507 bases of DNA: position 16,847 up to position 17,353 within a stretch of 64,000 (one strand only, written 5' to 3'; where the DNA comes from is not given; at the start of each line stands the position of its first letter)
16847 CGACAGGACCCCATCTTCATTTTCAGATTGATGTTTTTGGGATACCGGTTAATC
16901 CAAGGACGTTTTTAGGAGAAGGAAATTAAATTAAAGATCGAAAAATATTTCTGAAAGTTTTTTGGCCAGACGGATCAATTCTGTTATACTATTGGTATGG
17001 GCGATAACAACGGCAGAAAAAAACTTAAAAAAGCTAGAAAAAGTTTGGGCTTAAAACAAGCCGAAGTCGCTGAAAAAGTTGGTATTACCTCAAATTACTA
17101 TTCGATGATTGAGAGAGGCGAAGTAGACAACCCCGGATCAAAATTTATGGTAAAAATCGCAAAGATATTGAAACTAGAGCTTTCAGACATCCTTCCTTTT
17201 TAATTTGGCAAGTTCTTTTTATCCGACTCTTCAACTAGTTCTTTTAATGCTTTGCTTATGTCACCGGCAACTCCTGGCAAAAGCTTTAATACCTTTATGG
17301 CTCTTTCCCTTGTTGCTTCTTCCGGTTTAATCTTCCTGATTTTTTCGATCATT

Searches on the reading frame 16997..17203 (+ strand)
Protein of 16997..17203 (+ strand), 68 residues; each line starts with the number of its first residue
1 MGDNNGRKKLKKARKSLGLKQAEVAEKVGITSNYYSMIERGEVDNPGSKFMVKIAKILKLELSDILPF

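Call 10: search_protein_families(library=pfam, proteins=[window:16997-17203:+], max_evalue=0.01)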
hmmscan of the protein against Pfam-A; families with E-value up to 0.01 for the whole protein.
window:16997-17203:+ (68 aa): 6 families
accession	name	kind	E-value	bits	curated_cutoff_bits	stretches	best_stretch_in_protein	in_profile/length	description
PF01381.28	HTH_3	-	1.9e-15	57.1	23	1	10-64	1-54/55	Helix-turn-helix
PF12844.13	HTH_19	-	6.7e-13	48.8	30.2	1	8-65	2-58/64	Helix-turn-helix domain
PF13560.12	HTH_31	-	1.2e-07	32.4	27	1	10-60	6-56/64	Helix-turn-helix domain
PF13413.12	HTH_25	-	4.3e-05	23.7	24.6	1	10-53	2-50/62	Helix-turn-helix domain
PF13443.12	HTH_26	-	0.00031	21.4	22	1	9-66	1-58/63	Cro/C1-type HTH DNA-binding domain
PF15731.11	MqsA_antitoxin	-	0.00039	21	30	1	8-58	72-120/131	Antitoxin component of bacterial toxin-antitoxin system, MqsA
